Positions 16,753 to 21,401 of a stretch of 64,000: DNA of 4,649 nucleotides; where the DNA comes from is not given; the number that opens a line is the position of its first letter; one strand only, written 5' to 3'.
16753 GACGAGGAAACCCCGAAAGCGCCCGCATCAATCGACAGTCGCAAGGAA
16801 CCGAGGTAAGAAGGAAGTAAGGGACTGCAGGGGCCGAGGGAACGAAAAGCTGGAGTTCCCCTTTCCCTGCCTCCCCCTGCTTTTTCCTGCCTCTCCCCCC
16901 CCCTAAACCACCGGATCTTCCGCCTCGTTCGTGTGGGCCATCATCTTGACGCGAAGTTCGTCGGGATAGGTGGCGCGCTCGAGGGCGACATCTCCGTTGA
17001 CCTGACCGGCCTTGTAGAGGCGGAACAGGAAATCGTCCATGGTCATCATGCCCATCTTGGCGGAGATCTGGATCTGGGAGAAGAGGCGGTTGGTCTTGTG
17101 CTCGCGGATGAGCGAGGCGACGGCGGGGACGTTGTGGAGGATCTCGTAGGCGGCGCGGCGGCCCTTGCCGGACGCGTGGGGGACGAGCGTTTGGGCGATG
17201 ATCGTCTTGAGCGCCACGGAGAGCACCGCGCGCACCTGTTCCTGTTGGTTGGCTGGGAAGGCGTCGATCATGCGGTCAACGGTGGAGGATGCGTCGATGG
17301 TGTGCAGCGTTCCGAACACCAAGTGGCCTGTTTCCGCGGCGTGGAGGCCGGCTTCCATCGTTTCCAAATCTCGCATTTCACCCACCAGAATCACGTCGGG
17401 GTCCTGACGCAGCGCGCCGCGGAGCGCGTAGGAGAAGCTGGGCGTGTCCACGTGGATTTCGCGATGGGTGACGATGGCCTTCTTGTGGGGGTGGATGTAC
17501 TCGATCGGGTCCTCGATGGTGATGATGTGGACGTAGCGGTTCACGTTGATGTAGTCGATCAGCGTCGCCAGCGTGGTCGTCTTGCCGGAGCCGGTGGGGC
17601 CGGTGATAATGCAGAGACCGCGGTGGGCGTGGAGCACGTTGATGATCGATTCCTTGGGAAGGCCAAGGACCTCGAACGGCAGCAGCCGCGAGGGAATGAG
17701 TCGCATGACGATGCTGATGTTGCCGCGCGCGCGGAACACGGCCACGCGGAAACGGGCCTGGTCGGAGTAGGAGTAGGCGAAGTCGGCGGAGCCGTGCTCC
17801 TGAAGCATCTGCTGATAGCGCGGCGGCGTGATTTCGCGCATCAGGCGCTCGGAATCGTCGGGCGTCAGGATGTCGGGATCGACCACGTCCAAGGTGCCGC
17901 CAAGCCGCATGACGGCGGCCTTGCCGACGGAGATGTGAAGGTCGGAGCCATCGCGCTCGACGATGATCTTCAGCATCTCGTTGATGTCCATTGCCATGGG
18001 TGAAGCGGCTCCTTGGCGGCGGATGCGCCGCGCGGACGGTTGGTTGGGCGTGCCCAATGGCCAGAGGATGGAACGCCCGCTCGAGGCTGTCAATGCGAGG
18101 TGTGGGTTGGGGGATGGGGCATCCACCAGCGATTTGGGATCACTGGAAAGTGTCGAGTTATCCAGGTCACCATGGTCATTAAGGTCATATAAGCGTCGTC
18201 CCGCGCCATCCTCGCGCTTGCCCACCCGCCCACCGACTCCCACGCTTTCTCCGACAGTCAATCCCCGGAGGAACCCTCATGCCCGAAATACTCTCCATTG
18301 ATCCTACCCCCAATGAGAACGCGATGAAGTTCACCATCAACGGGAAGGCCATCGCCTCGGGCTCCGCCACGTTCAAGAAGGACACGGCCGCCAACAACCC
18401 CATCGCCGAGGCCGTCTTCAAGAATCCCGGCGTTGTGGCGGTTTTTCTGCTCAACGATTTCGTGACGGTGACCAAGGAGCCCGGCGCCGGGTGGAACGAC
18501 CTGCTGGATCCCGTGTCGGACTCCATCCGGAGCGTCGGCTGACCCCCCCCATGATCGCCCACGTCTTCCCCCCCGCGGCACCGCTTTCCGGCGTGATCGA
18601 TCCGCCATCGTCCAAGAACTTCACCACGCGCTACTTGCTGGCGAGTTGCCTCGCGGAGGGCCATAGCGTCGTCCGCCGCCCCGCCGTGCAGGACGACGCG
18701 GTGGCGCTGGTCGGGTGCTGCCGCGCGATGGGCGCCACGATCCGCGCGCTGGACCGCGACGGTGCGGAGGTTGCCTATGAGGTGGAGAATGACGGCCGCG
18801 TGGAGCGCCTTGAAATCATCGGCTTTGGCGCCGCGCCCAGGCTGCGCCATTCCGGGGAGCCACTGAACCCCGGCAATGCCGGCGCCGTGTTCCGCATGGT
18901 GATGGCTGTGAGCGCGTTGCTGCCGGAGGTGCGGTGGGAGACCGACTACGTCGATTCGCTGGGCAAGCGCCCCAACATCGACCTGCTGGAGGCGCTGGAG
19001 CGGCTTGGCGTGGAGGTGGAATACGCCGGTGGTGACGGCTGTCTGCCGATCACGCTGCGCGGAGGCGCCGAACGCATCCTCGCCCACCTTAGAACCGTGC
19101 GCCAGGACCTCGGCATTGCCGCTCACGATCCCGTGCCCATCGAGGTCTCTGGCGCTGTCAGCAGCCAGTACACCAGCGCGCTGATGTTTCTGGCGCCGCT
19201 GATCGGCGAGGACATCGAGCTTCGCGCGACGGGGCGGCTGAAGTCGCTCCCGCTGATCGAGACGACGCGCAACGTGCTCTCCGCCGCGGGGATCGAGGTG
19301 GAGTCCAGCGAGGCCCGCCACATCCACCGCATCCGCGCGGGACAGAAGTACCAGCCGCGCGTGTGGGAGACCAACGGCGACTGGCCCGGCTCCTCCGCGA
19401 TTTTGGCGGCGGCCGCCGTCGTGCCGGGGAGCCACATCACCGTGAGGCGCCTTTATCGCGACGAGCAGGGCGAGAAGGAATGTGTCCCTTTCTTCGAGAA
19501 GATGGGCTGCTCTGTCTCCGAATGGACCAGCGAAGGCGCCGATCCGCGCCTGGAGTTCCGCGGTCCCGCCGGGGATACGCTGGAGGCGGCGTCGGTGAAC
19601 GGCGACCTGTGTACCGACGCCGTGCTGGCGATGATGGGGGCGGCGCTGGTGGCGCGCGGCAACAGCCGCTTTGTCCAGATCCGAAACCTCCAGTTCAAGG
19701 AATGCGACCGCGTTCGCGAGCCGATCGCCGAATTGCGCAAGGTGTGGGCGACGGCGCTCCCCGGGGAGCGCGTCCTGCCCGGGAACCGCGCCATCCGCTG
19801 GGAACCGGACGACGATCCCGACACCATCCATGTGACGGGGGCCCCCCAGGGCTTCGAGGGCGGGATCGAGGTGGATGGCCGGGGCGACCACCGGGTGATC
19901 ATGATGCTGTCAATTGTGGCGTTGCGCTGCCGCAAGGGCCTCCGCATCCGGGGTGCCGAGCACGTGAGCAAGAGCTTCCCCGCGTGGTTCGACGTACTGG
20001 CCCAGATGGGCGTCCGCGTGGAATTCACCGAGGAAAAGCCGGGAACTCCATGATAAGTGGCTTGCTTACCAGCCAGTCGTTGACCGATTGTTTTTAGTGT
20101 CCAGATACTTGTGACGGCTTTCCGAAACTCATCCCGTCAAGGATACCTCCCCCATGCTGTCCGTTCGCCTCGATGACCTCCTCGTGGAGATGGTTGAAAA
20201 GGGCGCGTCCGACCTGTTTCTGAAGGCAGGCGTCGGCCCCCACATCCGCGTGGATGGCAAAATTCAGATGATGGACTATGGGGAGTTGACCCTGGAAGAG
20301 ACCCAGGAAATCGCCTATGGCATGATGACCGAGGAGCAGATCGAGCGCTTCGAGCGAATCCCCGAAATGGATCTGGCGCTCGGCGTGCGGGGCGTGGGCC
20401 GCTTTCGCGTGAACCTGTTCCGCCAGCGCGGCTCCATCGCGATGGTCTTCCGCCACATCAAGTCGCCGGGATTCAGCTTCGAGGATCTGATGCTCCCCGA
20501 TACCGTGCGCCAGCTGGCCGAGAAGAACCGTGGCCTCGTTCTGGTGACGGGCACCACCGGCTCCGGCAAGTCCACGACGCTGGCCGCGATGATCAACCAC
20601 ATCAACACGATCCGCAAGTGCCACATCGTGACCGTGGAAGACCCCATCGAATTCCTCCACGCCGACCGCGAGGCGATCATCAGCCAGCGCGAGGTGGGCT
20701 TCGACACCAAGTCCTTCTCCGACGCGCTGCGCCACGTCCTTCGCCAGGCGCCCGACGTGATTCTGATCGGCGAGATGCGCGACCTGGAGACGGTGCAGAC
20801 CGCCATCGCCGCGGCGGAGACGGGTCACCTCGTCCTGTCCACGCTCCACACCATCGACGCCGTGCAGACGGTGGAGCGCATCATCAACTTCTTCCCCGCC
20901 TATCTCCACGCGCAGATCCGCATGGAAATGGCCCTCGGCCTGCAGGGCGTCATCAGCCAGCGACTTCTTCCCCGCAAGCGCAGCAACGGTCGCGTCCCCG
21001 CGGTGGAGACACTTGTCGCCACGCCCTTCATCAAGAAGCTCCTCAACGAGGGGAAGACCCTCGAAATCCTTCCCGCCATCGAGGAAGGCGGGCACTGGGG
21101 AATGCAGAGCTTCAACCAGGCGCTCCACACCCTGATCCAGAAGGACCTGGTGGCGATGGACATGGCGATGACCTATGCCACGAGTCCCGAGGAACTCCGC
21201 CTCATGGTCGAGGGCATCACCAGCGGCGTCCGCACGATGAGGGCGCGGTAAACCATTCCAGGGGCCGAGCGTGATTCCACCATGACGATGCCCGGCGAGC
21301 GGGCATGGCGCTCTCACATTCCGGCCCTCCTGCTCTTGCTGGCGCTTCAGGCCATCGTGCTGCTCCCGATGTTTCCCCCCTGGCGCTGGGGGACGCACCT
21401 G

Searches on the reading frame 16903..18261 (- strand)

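Call 53: search_protein_families(library=pfam, proteins=[window:16903-18261:-], max_evalue=0.001)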
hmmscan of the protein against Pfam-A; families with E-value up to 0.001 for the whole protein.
window:16903-18261:- (452 aa): 5 families
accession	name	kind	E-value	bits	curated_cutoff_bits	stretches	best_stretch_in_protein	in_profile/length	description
PF00437.27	T2SSE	-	1.6e-48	165.7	24.9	1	87-369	6-287/370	Type II/IV secretion system protein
PF20720.3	nSTAND3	-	1.9e-06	28.1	27.2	1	209-264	13-69/155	Novel STAND NTPase 3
PF13401.12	AAA_22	-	0.00015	22.5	27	1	213-241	4-32/130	AAA domain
PF13604.12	AAA_30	-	0.00034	20.8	27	0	206-238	10-42/191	AAA domain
PF13245.12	AAA_19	-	0.00087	19.9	25.1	0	212-262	9-53/134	AAA domain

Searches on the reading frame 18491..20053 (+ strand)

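Call 71: search_protein_families(library=pfam, proteins=[window:18491-20053:+], max_evalue=0.00001)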
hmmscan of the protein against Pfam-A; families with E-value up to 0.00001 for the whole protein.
window:18491-20053:+ (520 aa): 1 family
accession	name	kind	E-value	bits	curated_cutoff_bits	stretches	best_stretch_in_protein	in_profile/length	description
PF00275.25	EPSP_synthase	-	1.2e-49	169.6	22.8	1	30-503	5-417/417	EPSP synthase (3-phosphoshikimate 1-carboxyvinyltransferase)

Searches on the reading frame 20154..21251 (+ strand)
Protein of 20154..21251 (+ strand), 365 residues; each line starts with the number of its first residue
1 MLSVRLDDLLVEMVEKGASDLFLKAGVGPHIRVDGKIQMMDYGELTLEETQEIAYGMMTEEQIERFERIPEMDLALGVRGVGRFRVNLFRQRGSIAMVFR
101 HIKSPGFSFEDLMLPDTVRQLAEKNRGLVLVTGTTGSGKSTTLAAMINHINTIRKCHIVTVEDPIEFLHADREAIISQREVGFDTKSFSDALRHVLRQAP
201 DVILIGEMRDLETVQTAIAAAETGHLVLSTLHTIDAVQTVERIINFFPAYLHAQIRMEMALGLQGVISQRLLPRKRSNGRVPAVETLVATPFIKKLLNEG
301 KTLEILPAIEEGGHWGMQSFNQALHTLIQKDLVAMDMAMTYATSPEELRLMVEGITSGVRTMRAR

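Call 53: search_protein_families(library=pfam, proteins=[window:20154-21251:+], max_evalue=0.001)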
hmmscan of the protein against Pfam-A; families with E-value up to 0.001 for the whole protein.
window:20154-21251:+ (365 aa): 7 families
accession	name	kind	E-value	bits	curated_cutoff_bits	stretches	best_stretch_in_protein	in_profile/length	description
PF00437.27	T2SSE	-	6.9e-47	160.3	24.9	1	7-278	13-284/370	Type II/IV secretion system protein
PF13401.12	AAA_22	-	1.7e-05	25.6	27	1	124-212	3-97/130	AAA domain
PF25199.1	nSTAND_NTPase5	-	0.00019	21.7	34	1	116-178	31-93/145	Novel STAND NTPase 5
PF13555.12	AAA_29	-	0.00031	20.8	27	1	124-147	20-43/61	P-loop containing region of AAA domain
PF13191.12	AAA_16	-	0.0004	21.4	32.6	0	117-157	15-52/167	AAA ATPase domain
PF01580.24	FtsK_SpoIIIE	-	0.00058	19.8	24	1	127-150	40-63/221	FtsK/SpoIIIE family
PF13604.12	AAA_30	-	0.00064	20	27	0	117-151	9-43/191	AAA domain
